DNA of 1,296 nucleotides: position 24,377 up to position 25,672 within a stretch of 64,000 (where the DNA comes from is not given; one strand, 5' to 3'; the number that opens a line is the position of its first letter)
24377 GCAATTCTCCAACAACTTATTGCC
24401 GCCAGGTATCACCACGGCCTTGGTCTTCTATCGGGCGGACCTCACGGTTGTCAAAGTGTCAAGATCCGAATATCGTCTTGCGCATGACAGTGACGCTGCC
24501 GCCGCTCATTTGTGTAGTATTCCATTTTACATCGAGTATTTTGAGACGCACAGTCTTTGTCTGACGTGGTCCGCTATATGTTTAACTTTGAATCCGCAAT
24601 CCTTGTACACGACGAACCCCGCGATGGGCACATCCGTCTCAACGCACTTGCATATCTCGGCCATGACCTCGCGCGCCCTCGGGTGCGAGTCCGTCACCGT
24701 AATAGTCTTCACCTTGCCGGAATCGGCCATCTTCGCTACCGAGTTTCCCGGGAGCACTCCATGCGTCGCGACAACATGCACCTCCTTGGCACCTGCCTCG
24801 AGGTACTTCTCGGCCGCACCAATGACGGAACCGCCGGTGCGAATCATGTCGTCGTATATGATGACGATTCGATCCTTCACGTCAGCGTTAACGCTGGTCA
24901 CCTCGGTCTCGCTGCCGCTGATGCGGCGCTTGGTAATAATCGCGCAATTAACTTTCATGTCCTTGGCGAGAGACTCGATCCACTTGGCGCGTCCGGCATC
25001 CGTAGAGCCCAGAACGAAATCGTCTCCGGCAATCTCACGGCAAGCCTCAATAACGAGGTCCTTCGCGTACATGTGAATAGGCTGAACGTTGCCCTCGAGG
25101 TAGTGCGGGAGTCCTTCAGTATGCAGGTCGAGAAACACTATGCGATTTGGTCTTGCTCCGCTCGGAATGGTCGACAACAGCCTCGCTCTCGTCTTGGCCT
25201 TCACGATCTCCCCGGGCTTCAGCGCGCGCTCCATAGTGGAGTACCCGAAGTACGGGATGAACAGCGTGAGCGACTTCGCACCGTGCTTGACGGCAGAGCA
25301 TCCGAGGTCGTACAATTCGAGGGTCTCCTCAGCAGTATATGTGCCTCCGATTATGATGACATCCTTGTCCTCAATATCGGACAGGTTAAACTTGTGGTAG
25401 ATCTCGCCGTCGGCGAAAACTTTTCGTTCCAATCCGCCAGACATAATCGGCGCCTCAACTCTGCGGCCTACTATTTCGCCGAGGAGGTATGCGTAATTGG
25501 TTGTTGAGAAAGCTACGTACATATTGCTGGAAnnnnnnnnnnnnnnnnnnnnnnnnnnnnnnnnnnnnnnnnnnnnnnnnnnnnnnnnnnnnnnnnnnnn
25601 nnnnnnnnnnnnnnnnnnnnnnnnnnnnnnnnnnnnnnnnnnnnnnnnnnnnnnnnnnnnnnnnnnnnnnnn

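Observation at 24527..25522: Phage PRPP-synthetase homolog: nucleotide supply, or an Adps-like enzyme of an NAD-reconstitution pathway?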

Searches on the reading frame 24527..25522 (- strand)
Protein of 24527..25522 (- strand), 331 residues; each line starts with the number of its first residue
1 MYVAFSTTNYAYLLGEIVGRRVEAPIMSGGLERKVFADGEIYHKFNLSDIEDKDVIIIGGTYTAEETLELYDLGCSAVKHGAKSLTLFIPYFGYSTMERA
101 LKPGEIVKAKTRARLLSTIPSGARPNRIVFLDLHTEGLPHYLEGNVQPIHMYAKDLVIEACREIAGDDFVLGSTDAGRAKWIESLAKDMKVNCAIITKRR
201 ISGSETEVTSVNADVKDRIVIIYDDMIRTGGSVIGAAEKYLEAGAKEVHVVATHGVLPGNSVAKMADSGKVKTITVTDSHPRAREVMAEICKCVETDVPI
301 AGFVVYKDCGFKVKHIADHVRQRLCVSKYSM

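Call 3: search_protein_families(library=pfam, proteins=[window:24527-25522:-], max_evalue=0.01)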
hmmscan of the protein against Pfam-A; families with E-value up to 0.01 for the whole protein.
window:24527-25522:- (331 aa): 4 families
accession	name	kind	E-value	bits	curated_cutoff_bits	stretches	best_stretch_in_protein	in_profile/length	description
PF13793.12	Pribosyltran_N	-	2.2e-12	47.3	25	1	18-118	16-115/117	N-terminal domain of ribose phosphate pyrophosphokinase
PF14572.12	Pribosyl_synth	-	4.9e-11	43.4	27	1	210-289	76-155/184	Phosphoribosyl synthetase-associated domain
PF00156.33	Pribosyltran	-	4.6e-08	33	26.3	1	168-258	31-125/158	Phosphoribosyl transferase domain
PF14681.12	UPRTase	-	0.00011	22.2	27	1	185-269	87-172/206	Uracil phosphoribosyltransferase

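Call 4: search_protein_families(library=ncbifam, proteins=[window:24527-25522:-], max_evalue=0.01)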
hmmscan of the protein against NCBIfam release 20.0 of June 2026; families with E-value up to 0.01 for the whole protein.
window:24527-25522:- (331 aa): 13 families
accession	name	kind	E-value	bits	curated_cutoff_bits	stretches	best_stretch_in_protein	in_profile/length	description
TIGR01251.1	ribP_PPkin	subfamily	1.6e-50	171.8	113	1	29-282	25-274/309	ribose-phosphate diphosphokinase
NF002095.0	PRK00934.1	equivalog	5.6e-47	160.3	296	1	31-283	27-270/287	ribose-phosphate diphosphokinase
NF002320.0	PRK01259.1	subfamily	2.7e-43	148.6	297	1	14-286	18-282/316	ribose-phosphate diphosphokinase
NF001815.0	PRK00553.1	equivalog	9e-35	120.4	484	1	17-283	24-287/332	ribose-phosphate pyrophosphokinase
NF002844.0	PRK03092.1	equivalog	1.7e-34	119.6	438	1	32-287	39-292/326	ribose-phosphate diphosphokinase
NF002758.0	PRK02812.1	equivalog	2.9e-33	115.4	518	1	27-285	44-297/330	ribose-phosphate pyrophosphokinase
NF002618.0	PRK02269.1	equivalog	1.3e-28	100.5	460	1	32-280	33-279/321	ribose-phosphate diphosphokinase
NF005537.0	PRK07199.1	subfamily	2.1e-27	96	322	1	29-279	27-272/301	ribose-phosphate diphosphokinase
NF003428.0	PRK04923.1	equivalog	3.9e-26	91.9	536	1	35-292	37-289/319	ribose-phosphate diphosphokinase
NF002686.0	PRK02458.1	equivalog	6.1e-26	91.6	506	1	26-287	31-287/323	ribose-phosphate diphosphokinase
NF005299.0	PRK06827.1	subfamily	1.1e-10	40.9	327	1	76-265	117-312/383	phosphoribosylpyrophosphate synthetase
NF001097.0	PRK00129.1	equivalog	0.00031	20.5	114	1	208-253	115-160/209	uracil phosphoribosyltransferase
TIGR01091.1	upp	equivalog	0.0046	16.6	208.35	1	207-252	112-157/207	uracil phosphoribosyltransferase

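Call 5: search_protein_families(library=phrogs, proteins=[window:24527-25522:-], max_evalue=0.001)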
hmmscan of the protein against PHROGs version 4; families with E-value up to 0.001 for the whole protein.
window:24527-25522:- (331 aa): 2 families
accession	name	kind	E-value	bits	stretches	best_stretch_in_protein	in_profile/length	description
phrog_619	-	other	3.4e-26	93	1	31-286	15-268/282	ribose-phosphate pyrophosphokinase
phrog_12872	-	other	4.7e-06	26.5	1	85-263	74-247/547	nicotinamide phosphoribosyl transferase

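Call 7: search_dna_similar(query=window:24527-25522:-, collection=phages, mode=protein, max_rows=40)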
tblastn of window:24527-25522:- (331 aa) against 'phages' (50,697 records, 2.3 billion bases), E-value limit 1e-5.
Records with a match: 139; places in all: 139; records where one place covers at least 80% of the query: 7.
Best place of each record, by identity: <60% 139.
By first word of the organism name: Klebsiella 32; Salmonella 19; Cronobacter 15; Listeria 12; Pectobacterium 10; uncultured 6; Enterobacter 6; Vibrio 6; Bacteriophage 5; Enterococcus 4; and 12 more.
By host as written in the record: - 22; Listeria monocytogenes 12; Klebsiella pneumoniae 12; Cronobacter sakazakii 11; Klebsiella pneumoniae K23 7; Salmonella enterica subsp. enterica serovar Enteritidis 4; Enterobacter hormaechei subsp. xiangfangensis 4; Vibrio cholerae 4; and 41 more.
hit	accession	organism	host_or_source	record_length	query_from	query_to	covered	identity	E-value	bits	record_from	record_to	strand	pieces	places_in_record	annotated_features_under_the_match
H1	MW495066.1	Microcystis phage MaAM05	Microcystis sp. SG03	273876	31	302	82%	32.9%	1e-26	115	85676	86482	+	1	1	prs: ribose-phosphate pyrophosphokinase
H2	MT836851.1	Bacteriophage sp.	human fecal samples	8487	2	281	85%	30.2%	1e-27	119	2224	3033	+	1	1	record has no annotation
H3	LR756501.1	uncultured phage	metagenomic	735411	14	279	80%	30.3%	3e-22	103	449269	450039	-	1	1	record has no annotation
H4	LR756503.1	uncultured phage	metagenomic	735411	14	279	80%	30.3%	3e-22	103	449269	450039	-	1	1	record has no annotation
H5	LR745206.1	uncultured phage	metagenomic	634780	29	279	76%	32.1%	9e-27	116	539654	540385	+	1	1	record has no annotation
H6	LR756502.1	uncultured phage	metagenomic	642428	29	301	82%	28.8%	3e-22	103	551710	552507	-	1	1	record has no annotation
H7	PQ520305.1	Enterococcus phage IME_EF3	-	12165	36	279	74%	31.9%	2e-21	100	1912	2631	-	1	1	record has no annotation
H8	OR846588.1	Enterococcus phage Efs 1-1-1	Enterococcus faecalis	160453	36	279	74%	31.9%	2e-21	100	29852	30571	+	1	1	record has no annotation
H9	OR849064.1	Listeria phage LM 4-14-1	Listeria monocytogenes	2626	36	279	74%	31.7%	2e-21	100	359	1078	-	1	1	record has no annotation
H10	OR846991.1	Listeria phage LM 4-11-1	Listeria monocytogenes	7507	36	279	74%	31.7%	2e-21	100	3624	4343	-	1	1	record has no annotation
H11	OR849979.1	Staphylococcus phage SA 1298 Kay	Staphylococcus aureus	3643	29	279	76%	30.4%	3e-15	82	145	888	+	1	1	record has no annotation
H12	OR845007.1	Staphylococcus phage SA 1306 Kay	Staphylococcus aureus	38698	29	279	76%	30.4%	4e-15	82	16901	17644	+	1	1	record has no annotation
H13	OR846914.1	Listeria phage LM 4-11-1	Listeria monocytogenes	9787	34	301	81%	28.3%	2e-18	92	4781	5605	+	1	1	record has no annotation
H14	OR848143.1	Listeria phage LM 4-14-1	Listeria monocytogenes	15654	34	301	81%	28.3%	2e-18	92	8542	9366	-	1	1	record has no annotation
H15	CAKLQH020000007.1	Acinetobacter phage MD-2021a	not known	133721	36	287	76%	30.1%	4e-25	111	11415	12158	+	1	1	prsA_1: ribose-phosphate pyrophosphokinase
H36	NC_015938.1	Salmonella phage 7-11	Salmonella enterica subsp. enterica ...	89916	36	257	67%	26.8%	4e-9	64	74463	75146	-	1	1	ribose-phosphate pyrophosphokinase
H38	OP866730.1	Cronobacter phage EspYZU15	Cronobacter sakazakii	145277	31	257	69%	26.0%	5e-10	66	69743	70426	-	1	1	putative phosphoribosylpyrophosphate synthetase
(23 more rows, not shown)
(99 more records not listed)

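Call 12: find_homologous_proteins(query=window:24527-25522:-)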
Query window:24527-25522:- (331 aa): 6012 proteins with E <= 0.001 among 8000 candidates; the best 120 are listed.
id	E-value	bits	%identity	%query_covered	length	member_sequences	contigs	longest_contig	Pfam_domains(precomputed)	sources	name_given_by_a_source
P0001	5.9e-215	731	99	100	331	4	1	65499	PF00156.34,PF14572.13,PF13793.13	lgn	-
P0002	8.4e-185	632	86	100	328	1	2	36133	PF00156.34,PF14572.13,PF13793.13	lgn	-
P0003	1.9e-131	456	69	87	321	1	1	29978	PF00156.34,PF14572.13,PF13793.13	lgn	-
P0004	2.4e-121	423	60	98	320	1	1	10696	PF00156.34,PF14572.13,PF13793.13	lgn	-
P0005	6.9e-117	409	63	86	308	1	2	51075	PF00156.34,PF14572.13,PF13793.13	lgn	-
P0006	8.0e-117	408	63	85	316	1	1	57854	PF00156.34,PF14572.13,PF13793.13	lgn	-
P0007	5.6e-112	392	62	85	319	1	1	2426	PF00156.34,PF14572.13,PF13793.13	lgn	-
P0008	1.8e-109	384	62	85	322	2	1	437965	PF00156.34,PF14572.13,PF13793.13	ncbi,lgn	-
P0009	2.2e-107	377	61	85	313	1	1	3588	PF00156.34,PF14572.13,PF13793.13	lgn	-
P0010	4.6e-105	370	59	85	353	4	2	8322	PF00156.34,PF14572.13,PF13793.13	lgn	-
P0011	5.5e-104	366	60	85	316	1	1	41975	PF00156.34,PF14572.13,PF13793.13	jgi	-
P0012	3.7e-103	364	55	92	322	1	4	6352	PF00156.34,PF14572.13,PF13793.13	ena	-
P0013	9.0e-103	362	58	85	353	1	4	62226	PF00156.34,PF14572.13,PF13793.13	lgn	-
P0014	1.3e-102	362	56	88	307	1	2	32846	PF00156.34,PF14572.13,PF13793.13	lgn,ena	-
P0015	1.6e-102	361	58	85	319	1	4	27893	PF00156.34,PF14572.13,PF13793.13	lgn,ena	-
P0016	2.5e-102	361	60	85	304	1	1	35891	PF00156.34,PF14572.13,PF13793.13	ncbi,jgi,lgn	jgi:ribose-phosphate pyrophosphokinase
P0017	1.3e-101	358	57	87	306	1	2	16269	PF00156.34,PF14572.13,PF13793.13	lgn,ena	-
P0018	5.5e-101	356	56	87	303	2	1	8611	PF14681.13,PF00156.34,PF14572.13,PF13793.13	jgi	jgi:ribose-phosphate pyrophosphokinase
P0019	7.8e-101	356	54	88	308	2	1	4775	PF00156.34,PF14572.13,PF13793.13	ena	-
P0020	8.8e-101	356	56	87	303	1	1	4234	PF14681.13,PF00156.34,PF14572.13,PF13793.13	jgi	jgi:ribose-phosphate pyrophosphokinase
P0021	1.2e-100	355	56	87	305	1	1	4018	PF00156.34,PF14572.13,PF13793.13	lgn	-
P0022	1.3e-100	355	54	93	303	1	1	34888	PF00156.34,PF14572.13,PF13793.13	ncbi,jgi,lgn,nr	ncbi:MAG: ribose-phosphate diphosphokinase [Microscillaceae bacterium]|jgi:ribose-phosphate pyrophos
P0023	1.5e-100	355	55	88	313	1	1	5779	PF00156.34,PF14572.13,PF13793.13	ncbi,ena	-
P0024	8.6e-100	352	56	87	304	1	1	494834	PF00156.34,PF14572.13,PF13793.13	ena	-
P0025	1.1e-99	352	56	87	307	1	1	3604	PF14681.13,PF00156.34,PF14572.13,PF13793.13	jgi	jgi:ribose-phosphate pyrophosphokinase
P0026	1.5e-99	352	55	87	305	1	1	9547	PF14681.13,PF00156.34,PF14572.13,PF13793.13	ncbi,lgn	-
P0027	1.6e-99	352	53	93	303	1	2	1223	PF00156.34,PF14572.13,PF13793.13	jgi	jgi:ribose-phosphate pyrophosphokinase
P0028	1.8e-99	351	54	87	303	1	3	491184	PF14681.13,PF00156.34,PF14572.13,PF13793.13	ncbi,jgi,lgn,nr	ncbi:MAG TPA: ribose-phosphate diphosphokinase [Cytophagaceae bacterium]|jgi:ribose-phosphate pyroph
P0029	1.8e-99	351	55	86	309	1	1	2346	PF00156.34,PF14572.13,PF13793.13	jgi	-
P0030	2.7e-99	351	55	87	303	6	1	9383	PF14681.13,PF00156.34,PF14572.13,PF13793.13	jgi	jgi:ribose-phosphate pyrophosphokinase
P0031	2.8e-99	351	55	89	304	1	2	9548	PF00156.34,PF14572.13,PF13793.13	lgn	-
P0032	3.3e-99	351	54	92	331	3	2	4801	PF00156.34,PF14572.13,PF13793.13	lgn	-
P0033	3.8e-99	350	54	88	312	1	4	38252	PF00156.34,PF14572.13,PF13793.13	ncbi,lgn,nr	ncbi:MAG: ribose-phosphate diphosphokinase [Bacteroidetes bacterium]|nr:MAG: ribose-phosphate diphos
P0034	4.0e-99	350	55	87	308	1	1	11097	PF00156.34,PF14572.13,PF13793.13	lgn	-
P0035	6.3e-99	350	57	85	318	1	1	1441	PF00156.34,PF14572.13,PF13793.13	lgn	-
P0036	6.5e-99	350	55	87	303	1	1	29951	PF14681.13,PF00156.34,PF14572.13,PF13793.13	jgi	jgi:ribose-phosphate pyrophosphokinase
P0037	7.0e-99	349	54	90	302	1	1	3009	PF00156.34,PF14572.13,PF13793.13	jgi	jgi:ribose-phosphate pyrophosphokinase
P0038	1.1e-98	349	56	87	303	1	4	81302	PF00156.34,PF14572.13,PF13793.13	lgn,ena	-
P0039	1.2e-98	349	55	87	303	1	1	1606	PF00156.34,PF14572.13,PF13793.13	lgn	-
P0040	1.5e-98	348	54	88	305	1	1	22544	PF00156.34,PF14572.13,PF13793.13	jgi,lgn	jgi:ribose-phosphate pyrophosphokinase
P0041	1.6e-98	348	56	85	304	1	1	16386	PF00156.34,PF14572.13,PF13793.13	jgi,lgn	-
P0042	1.7e-98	348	57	88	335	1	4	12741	PF00156.34,PF14572.13,PF13793.13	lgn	-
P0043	1.9e-98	348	58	84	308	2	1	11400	PF00156.34,PF14572.13,PF13793.13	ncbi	-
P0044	2.1e-98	348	54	89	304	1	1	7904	PF00156.34,PF14572.13,PF13793.13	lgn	-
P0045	2.2e-98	348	57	78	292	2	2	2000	PF00156.34,PF14572.13,PF13793.13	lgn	-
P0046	2.4e-98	348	55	87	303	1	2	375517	PF00156.34,PF14572.13,PF13793.13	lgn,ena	-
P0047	2.9e-98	347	56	84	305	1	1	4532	PF00156.34,PF14572.13,PF13793.13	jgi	jgi:ribose-phosphate pyrophosphokinase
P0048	3.7e-98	347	56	87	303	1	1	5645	PF00156.34,PF14572.13,PF13793.13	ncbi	-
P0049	3.8e-98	347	55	87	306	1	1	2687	PF00156.34,PF14572.13,PF13793.13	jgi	jgi:ribose-phosphate pyrophosphokinase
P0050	4.0e-98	347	56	85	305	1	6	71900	PF00156.34,PF14572.13,PF13793.13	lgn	-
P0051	4.5e-98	347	55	84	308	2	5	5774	PF00156.34,PF14572.13,PF13793.13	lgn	-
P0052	4.8e-98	347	56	84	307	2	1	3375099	PF00156.34,PF14572.13,PF13793.13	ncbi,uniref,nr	ncbi:ribose-phosphate diphosphokinase [Fulvivirgaceae bacterium BMA12]|uniref:ribose-phosphate dipho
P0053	5.4e-98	347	54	88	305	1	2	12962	PF00156.34,PF14572.13,PF13793.13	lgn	-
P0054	5.5e-98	347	55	94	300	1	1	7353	PF00156.34,PF14572.13,PF13793.13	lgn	-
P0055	5.5e-98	346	53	91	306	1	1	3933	PF00156.34,PF14572.13,PF13793.13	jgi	-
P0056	5.9e-98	346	55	89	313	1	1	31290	PF00156.34,PF14572.13,PF13793.13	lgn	-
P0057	6.1e-98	346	51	98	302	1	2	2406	PF00156.34,PF14572.13,PF13793.13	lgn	-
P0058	6.4e-98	346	59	80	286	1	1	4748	PF00156.34,PF14572.13,PF13793.13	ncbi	-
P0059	6.7e-98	346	56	86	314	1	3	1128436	PF00156.34,PF14572.13,PF13793.13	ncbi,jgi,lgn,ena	-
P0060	6.9e-98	346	55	89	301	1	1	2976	PF00156.34,PF14572.13,PF13793.13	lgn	-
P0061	1.0e-97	346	54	86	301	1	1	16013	PF00156.34,PF14572.13,PF13793.13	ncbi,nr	ncbi:MAG TPA: ribose-phosphate diphosphokinase [Chitinophagales bacterium]|nr:ribose-phosphate dipho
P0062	1.2e-97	345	54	85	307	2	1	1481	PF00156.34,PF14572.13,PF13793.13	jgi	jgi:ribose-phosphate pyrophosphokinase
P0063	1.3e-97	345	54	86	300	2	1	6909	PF14681.13,PF00156.34,PF14572.13,PF13793.13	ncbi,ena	-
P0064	1.4e-97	345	57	82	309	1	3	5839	PF00156.34,PF14572.13,PF13793.13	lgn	-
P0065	1.6e-97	345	52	90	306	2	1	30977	PF00156.34,PF14572.13,PF13793.13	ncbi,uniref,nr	ncbi:ribose-phosphate diphosphokinase [uncultured Microscilla sp.]|uniref:ribose-phosphate diphospho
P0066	2.0e-97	345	52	97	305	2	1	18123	PF00156.34,PF14572.13,PF13793.13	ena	-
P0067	2.4e-97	344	54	90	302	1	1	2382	PF00156.34,PF14572.13,PF13793.13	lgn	-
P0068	2.4e-97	344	55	87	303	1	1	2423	PF14681.13,PF00156.34,PF14572.13,PF13793.13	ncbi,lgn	-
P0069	2.4e-97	344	55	85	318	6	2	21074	PF00156.34,PF14572.13,PF13793.13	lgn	-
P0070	2.5e-97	344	56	85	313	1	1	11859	PF00156.34,PF14572.13,PF13793.13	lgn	-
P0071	2.9e-97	344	55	89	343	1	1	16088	PF00156.34,PF14572.13,PF13793.13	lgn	-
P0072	2.9e-97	344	52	92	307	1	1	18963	PF00156.34,PF14572.13,PF13793.13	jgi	-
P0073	3.1e-97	344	50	97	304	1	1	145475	PF00156.34,PF14572.13,PF13793.13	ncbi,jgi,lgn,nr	ncbi:MAG: ribose-phosphate diphosphokinase [Cytophagaceae bacterium]|jgi:ribose-phosphate pyrophosph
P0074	3.2e-97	344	56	85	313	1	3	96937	PF00156.34,PF14572.13,PF13793.13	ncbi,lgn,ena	-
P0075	3.3e-97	344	56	84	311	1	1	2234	PF00156.34,PF14572.13,PF13793.13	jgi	jgi:ribose-phosphate pyrophosphokinase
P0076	3.3e-97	344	55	84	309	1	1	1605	PF00156.34,PF14572.13,PF13793.13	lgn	-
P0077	3.4e-97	344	53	92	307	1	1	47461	PF00156.34,PF14572.13,PF13793.13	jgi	jgi:ribose-phosphate pyrophosphokinase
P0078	3.5e-97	344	55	85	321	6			PF00156.34,PF14572.13,PF13793.13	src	-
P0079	3.6e-97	344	54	87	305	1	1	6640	PF00156.34,PF14572.13,PF13793.13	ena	-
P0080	3.8e-97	344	52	93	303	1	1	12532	PF00156.34,PF14572.13,PF13793.13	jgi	jgi:ribose-phosphate pyrophosphokinase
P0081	3.9e-97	344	56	85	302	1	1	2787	PF00156.34,PF14572.13,PF13793.13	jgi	-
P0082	4.2e-97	344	52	87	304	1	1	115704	PF00156.34,PF14572.13,PF13793.13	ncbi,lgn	-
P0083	4.4e-97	344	55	86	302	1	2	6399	PF00156.34,PF14572.13,PF13793.13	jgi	jgi:ribose-phosphate pyrophosphokinase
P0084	4.6e-97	343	53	88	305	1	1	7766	PF00156.34,PF14572.13,PF13793.13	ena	-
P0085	5.0e-97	343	54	91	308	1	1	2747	PF00156.34,PF14572.13,PF13793.13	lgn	-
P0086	5.4e-97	343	52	91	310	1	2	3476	PF00156.34,PF14572.13,PF13793.13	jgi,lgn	jgi:ribose-phosphate pyrophosphokinase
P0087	5.5e-97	343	58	77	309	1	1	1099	PF00156.34,PF14572.13,PF13793.13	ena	-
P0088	5.9e-97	343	56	85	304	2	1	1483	PF00156.34,PF14572.13,PF13793.13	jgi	jgi:ribose-phosphate pyrophosphokinase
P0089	5.9e-97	343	56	84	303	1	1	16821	PF00156.34,PF14572.13,PF13793.13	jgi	jgi:ribose-phosphate pyrophosphokinase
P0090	6.5e-97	343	55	90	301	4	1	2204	PF00156.34,PF14572.13,PF13793.13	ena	-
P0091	6.5e-97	343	59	79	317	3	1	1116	PF00156.34,PF14572.13,PF13793.13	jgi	jgi:ribose-phosphate pyrophosphokinase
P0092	7.5e-97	343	53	86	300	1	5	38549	PF14681.13,PF00156.34,PF14572.13,PF13793.13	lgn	-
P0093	7.5e-97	343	52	91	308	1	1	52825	PF00156.34,PF14572.13,PF13793.13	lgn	-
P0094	7.7e-97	343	53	88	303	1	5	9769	PF00156.34,PF14572.13,PF13793.13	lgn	-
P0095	7.7e-97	343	54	88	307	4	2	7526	PF00156.34,PF14572.13,PF13793.13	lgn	-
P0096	9.0e-97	343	54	86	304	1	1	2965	PF00156.34,PF14572.13,PF13793.13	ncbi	-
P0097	1.1e-96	342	54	87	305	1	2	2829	PF00156.34,PF14572.13,PF13793.13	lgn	-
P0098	1.3e-96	342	52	92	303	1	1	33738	PF14681.13,PF00156.34,PF14572.13,PF13793.13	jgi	jgi:ribose-phosphate pyrophosphokinase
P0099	1.3e-96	342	55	89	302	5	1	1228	PF00156.34,PF14572.13,PF13793.13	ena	-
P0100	1.4e-96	342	53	88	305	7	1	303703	PF00156.34,PF14572.13,PF13793.13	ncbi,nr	ncbi:ribose-phosphate pyrophosphokinase [marine bacterium AO1-C]|nr:ribose-phosphate pyrophosphokina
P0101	1.4e-96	342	56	87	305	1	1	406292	PF00156.34,PF14572.13,PF13793.13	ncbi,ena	-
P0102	1.5e-96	342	56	88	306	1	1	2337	PF00156.34,PF14572.13,PF13793.13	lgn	-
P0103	1.7e-96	342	52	88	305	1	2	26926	PF00156.34,PF14572.13,PF13793.13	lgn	-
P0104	1.7e-96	342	52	91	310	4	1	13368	PF00156.34,PF14572.13,PF13793.13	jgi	-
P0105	1.9e-96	341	52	97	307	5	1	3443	PF00156.34,PF14572.13,PF13793.13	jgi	jgi:ribose-phosphate pyrophosphokinase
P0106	2.0e-96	341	56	84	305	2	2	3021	PF00156.34,PF14572.13,PF13793.13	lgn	-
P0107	2.0e-96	341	52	90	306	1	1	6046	PF00156.34,PF14572.13,PF13793.13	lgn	-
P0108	2.1e-96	341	51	90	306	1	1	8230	PF00156.34,PF14572.13,PF13793.13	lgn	-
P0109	2.1e-96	341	52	91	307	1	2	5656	PF00156.34,PF14572.13,PF13793.13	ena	-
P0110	2.4e-96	341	54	87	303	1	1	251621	PF00156.34,PF14572.13,PF13793.13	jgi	jgi:ribose-phosphate pyrophosphokinase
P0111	3.4e-96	341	56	85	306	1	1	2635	PF00156.34,PF14572.13,PF13793.13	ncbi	-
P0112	3.9e-96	340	53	88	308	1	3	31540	PF00156.34,PF14572.13,PF13793.13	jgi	jgi:ribose-phosphate pyrophosphokinase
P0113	4.0e-96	340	52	91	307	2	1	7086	PF00156.34,PF14572.13,PF13793.13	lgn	-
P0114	4.1e-96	340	56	85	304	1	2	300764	PF00156.34,PF14572.13,PF13793.13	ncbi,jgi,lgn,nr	ncbi:MAG: ribose-phosphate diphosphokinase [Bacteroidia bacterium]|jgi:ribose-phosphate pyrophosphok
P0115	4.3e-96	340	55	86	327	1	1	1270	PF00156.34,PF14572.13,PF13793.13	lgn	-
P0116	4.4e-96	340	54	88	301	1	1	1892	PF00156.34,PF14572.13,PF13793.13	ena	-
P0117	4.7e-96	340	55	86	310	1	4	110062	PF00156.34,PF14572.13,PF13793.13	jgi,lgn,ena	jgi:ribose-phosphate pyrophosphokinase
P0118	4.8e-96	340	54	88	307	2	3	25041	PF00156.34,PF14572.13,PF13793.13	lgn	-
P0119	4.8e-96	340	53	88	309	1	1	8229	PF00156.34,PF14572.13,PF13793.13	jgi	jgi:ribose-phosphate pyrophosphokinase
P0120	4.8e-96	340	54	90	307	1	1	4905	PF00156.34,PF14572.13,PF13793.13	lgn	-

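Call 13: find_encoding_contigs(protein=window:24527-25522:-, flank=10000)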
Protein window:24527-25522:- (331 aa): 2 contigs read that carry it; 1 place shown.
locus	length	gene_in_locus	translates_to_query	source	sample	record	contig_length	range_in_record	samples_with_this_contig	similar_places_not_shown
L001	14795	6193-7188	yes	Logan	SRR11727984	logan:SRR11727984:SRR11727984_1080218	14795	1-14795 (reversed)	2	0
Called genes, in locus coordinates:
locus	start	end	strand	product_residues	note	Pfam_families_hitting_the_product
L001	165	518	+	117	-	-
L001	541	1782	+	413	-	PF09511:RNA_lig_T4_1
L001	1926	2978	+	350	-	PF13191:AAA_16 (faint), PF00004:AAA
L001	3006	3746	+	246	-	-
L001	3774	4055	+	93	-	-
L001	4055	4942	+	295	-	PF00149:Metallophos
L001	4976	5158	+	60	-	PF07432:Hc1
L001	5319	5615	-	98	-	-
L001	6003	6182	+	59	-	-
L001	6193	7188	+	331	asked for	PF13793:Pribosyltran_N, PF00156:Pribosyltran, PF14572:Pribosyl_synth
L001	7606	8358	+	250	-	-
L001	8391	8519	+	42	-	-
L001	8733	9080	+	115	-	-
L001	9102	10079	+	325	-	-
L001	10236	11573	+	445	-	-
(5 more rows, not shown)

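Call 15: find_encoding_contigs(protein=P0052, flank=8000, max_places=2)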
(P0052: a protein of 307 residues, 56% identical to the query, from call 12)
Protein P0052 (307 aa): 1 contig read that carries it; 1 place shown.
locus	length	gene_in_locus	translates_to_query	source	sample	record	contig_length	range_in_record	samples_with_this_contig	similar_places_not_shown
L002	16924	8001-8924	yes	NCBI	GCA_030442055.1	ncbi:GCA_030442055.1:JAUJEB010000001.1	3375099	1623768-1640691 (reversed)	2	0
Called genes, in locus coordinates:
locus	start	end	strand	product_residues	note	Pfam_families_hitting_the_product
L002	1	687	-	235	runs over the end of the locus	PF09859:Oxygenase-NA, PF13640:2OG-FeII_Oxy_3 (weak)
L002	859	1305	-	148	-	PF08327:AHSA1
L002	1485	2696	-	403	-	PF08442:ATP-grasp_2, PF13549:ATP-grasp_5 (faint), PF24948:Citrate_synth_N, PF00549:Ligase_CoA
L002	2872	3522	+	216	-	PF02463:SMC_N (weak), PF00005:ABC_tran, PF13304:AAA_21 (faint)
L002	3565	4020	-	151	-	PF00578:AhpC-TSA, PF08534:Redoxin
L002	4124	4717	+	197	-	PF14512:TM1586_NiRdase (faint), PF00881:Nitroreductase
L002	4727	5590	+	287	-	PF00892:EamA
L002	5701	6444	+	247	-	PF20772:TACO1_YebC_N, PF01709:Transcrip_reg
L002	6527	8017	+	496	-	PF17767:NAPRTase_N, PF02749:QRPTase_N (faint), PF04095:NAPRTase (weak), PF17956:NAPRTase_C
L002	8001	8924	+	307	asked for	PF13793:Pribosyltran_N, PF00156:Pribosyltran, PF14572:Pribosyl_synth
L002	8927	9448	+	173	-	PF00293:NUDIX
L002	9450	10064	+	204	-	PF00857:Isochorismatase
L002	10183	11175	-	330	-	PF00044:Gp_dh_N, PF02800:Gp_dh_C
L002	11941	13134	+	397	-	PF01170:UPF0020 (faint), PF01555:N6_N4_Mtase (faint), PF08241:Methyltransf_11 (faint)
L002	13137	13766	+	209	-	-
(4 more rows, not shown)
